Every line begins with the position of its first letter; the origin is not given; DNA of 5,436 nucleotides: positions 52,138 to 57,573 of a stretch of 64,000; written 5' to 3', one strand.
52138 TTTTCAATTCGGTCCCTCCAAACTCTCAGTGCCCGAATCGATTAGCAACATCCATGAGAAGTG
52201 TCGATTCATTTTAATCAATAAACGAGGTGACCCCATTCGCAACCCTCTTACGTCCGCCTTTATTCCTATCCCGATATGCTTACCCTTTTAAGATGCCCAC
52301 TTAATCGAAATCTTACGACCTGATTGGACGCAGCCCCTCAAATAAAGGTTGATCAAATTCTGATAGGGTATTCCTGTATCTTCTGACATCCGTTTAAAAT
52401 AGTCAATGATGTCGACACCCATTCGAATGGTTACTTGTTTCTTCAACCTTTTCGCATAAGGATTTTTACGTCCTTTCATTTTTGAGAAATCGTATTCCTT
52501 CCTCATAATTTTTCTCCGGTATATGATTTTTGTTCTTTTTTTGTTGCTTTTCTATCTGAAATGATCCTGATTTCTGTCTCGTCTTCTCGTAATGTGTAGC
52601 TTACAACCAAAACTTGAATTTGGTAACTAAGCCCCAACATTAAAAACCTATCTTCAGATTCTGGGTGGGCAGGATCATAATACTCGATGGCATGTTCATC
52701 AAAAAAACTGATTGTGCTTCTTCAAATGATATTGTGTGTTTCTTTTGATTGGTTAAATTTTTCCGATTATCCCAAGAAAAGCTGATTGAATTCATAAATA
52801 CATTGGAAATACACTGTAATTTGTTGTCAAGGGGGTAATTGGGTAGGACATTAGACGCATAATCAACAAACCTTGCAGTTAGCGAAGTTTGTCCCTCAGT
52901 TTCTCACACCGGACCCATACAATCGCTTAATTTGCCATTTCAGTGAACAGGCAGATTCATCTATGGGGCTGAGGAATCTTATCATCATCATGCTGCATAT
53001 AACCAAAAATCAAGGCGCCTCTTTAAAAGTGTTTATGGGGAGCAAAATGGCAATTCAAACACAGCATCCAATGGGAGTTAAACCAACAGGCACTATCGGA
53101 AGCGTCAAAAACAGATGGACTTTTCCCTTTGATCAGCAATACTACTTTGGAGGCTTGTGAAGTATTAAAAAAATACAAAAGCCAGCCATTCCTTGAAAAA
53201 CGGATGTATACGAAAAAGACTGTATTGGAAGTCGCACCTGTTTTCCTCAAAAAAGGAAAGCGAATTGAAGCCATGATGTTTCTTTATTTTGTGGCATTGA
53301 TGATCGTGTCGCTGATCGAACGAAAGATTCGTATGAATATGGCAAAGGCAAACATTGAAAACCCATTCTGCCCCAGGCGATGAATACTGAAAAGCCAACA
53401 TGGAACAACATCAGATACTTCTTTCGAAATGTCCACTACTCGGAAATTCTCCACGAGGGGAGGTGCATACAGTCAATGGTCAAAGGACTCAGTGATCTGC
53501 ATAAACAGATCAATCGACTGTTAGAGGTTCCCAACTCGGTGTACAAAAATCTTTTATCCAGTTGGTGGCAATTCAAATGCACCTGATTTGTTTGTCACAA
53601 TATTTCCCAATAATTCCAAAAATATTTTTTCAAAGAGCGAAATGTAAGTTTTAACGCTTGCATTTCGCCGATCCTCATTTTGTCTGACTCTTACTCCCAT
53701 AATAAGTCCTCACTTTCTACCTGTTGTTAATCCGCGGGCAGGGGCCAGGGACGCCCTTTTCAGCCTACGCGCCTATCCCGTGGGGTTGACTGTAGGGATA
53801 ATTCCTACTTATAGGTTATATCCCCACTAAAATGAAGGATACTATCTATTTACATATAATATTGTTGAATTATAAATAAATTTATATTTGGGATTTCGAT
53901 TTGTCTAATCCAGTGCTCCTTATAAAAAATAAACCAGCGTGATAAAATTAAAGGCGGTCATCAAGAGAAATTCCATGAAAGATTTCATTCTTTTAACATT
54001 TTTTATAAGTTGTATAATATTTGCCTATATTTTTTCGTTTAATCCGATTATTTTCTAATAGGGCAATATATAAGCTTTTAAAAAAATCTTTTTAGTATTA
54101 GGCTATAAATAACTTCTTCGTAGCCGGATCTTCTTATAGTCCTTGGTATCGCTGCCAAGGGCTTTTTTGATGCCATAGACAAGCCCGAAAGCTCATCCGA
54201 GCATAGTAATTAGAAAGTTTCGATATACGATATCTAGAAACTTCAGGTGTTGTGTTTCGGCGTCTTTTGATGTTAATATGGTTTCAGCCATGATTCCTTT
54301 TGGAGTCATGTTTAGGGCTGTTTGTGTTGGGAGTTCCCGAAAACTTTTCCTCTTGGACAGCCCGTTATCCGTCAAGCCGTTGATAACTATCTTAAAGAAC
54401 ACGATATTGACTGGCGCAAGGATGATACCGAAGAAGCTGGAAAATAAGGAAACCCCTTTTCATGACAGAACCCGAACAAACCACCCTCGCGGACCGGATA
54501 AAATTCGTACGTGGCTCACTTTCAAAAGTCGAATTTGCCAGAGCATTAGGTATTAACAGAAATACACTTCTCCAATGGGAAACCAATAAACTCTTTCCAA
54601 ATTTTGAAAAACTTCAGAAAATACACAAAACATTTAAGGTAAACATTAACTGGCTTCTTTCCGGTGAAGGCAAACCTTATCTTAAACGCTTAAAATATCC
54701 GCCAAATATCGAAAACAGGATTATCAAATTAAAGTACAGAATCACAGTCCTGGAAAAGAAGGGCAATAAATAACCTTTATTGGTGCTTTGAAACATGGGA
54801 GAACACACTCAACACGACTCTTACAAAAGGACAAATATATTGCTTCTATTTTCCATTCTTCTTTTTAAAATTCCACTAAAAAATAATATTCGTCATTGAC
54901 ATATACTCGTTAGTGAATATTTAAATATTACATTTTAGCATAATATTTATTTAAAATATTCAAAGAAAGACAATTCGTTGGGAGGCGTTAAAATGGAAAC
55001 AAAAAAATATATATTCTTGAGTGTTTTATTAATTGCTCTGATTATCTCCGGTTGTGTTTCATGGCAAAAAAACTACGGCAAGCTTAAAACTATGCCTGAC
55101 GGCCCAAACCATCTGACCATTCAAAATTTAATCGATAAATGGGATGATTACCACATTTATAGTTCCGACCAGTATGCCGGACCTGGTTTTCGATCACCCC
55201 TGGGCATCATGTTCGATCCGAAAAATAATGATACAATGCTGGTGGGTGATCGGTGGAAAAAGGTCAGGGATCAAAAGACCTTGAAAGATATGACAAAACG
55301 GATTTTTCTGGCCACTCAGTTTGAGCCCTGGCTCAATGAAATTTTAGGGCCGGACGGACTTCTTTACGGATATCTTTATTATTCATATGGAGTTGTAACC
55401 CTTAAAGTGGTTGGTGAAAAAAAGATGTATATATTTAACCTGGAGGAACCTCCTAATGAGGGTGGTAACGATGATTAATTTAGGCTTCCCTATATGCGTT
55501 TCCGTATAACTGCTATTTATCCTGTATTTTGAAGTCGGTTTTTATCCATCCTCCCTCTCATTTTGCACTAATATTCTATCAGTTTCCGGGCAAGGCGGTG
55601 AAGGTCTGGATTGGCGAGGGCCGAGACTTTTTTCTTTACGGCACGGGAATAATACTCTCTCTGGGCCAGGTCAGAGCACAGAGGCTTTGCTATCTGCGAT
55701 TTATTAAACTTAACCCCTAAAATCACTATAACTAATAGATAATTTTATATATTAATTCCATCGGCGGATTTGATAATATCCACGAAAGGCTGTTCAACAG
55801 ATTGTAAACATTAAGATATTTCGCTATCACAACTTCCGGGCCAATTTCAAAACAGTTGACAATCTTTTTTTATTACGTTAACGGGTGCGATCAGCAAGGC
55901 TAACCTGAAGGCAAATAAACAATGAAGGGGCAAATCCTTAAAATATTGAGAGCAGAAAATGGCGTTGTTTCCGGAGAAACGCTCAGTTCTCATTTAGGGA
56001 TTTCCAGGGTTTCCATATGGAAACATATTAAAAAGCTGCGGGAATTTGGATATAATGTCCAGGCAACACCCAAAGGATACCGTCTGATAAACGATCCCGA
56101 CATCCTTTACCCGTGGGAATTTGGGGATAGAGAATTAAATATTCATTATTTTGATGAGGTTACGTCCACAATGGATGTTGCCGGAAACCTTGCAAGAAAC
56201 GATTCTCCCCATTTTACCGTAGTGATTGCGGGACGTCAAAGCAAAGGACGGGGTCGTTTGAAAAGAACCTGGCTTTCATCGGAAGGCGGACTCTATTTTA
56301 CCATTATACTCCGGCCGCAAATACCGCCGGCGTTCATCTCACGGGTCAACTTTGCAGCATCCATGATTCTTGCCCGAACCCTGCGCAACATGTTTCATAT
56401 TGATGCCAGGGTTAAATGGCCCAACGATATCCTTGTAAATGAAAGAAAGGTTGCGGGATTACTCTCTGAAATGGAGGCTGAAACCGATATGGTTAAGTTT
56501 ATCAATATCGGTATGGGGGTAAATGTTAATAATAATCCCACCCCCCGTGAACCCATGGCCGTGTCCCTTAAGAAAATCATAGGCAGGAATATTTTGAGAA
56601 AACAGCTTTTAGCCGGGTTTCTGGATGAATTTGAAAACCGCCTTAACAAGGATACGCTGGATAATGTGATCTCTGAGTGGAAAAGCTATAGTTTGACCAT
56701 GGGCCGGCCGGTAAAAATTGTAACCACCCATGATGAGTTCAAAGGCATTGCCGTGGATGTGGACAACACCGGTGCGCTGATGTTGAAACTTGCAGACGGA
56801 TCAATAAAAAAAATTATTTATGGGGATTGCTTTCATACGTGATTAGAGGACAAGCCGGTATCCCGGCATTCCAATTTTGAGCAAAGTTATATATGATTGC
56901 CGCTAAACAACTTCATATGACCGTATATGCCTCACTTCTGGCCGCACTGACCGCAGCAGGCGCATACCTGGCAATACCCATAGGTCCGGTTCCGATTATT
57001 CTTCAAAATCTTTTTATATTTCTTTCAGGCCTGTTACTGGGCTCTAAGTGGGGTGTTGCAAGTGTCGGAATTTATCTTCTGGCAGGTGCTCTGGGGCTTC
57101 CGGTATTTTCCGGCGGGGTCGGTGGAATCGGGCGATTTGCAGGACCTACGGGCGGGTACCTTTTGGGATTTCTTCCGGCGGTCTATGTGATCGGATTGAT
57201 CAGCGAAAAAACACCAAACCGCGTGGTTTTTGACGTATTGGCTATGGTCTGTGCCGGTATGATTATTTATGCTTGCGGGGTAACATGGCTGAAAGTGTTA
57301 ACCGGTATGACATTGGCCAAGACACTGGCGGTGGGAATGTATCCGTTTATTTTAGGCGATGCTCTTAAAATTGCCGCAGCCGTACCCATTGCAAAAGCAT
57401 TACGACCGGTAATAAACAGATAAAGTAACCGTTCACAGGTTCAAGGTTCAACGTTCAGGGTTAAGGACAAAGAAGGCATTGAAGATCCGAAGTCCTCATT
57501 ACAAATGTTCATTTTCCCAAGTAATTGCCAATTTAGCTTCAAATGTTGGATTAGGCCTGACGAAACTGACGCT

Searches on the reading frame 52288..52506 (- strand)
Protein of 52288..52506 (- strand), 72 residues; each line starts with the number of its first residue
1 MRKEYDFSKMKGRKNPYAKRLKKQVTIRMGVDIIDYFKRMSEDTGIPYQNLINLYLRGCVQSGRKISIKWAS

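Call 53: search_protein_families(library=pfam, max_evalue=0.01, proteins=[window:52288-52506:-])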
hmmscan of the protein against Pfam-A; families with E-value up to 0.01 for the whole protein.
window:52288-52506:- (72 aa): 2 families
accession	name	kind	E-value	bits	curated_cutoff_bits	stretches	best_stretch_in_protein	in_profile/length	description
PF12441.14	CopG_antitoxin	-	9.6e-07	29.9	28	1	4-57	23-77/79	CopG antitoxin of type II toxin-antitoxin system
PF14384.12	BrnA_antitoxin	-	3.1e-06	27.9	26.1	1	13-57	24-65/68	BrnA antitoxin of type II toxin-antitoxin system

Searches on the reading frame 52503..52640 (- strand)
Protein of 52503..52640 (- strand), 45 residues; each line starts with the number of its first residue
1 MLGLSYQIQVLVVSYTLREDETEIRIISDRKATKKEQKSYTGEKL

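Call 53: search_protein_families(library=pfam, max_evalue=0.01, proteins=[window:52503-52640:-])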
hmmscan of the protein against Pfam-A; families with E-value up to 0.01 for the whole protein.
window:52503-52640:- (45 aa): 1 family
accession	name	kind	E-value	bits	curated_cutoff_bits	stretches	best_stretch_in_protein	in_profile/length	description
PF04365.19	BrnT_toxin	-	1.6e-07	32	34.5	1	2-36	46-77/77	Ribonuclease toxin, BrnT, of type II toxin-antitoxin system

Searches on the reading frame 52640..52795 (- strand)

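Call 53: search_protein_families(library=pfam, max_evalue=0.01, proteins=[window:52640-52795:-])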
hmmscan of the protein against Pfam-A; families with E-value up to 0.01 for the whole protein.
window:52640-52795:- (51 aa): 1 family
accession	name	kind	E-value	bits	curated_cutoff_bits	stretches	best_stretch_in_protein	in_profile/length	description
PF04365.19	BrnT_toxin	-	3.3e-07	31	34.5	1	8-33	1-26/77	Ribonuclease toxin, BrnT, of type II toxin-antitoxin system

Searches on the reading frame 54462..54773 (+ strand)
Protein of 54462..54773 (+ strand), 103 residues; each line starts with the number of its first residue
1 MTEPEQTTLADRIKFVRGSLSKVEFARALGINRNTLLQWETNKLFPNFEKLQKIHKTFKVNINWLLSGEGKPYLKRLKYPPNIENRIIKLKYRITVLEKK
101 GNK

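Call 53: search_protein_families(library=pfam, max_evalue=0.01, proteins=[window:54462-54773:+])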
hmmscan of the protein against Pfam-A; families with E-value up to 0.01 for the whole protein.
window:54462-54773:+ (103 aa): 5 families
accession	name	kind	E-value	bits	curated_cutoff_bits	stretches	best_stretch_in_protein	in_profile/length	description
PF12844.13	HTH_19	-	3.9e-10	39.9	30.2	1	12-70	3-63/64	Helix-turn-helix domain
PF01381.28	HTH_3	-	4.7e-08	33.4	23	1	19-65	9-55/55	Helix-turn-helix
PF07022.19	Phage_CI_repr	-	2.4e-06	28.2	22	1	18-73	11-65/65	Bacteriophage CI repressor helix-turn-helix domain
PF13443.12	HTH_26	-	0.0014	19.3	22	1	21-62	12-54/63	Cro/C1-type HTH DNA-binding domain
PF13022.12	HTH_Tnp_1_2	-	0.0051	17.3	27.9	1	20-50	27-57/122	Helix-turn-helix of insertion element transposase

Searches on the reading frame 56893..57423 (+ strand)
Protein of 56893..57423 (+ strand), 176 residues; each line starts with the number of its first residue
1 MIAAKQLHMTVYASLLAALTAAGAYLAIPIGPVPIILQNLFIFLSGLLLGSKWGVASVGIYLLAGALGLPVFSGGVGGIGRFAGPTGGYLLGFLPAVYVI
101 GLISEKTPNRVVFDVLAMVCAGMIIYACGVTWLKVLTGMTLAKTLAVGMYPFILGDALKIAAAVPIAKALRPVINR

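Call 53: search_protein_families(library=pfam, max_evalue=0.01, proteins=[window:56893-57423:+])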
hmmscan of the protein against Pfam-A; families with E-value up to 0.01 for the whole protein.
window:56893-57423:+ (176 aa): 2 families
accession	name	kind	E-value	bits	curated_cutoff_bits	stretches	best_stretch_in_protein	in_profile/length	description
PF02632.19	BioY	-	5.9e-45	153.1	25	1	30-171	1-139/140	BioY family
PF10027.14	DUF2269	-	0.0015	19.1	28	1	9-72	34-97/150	Predicted integral membrane protein (DUF2269)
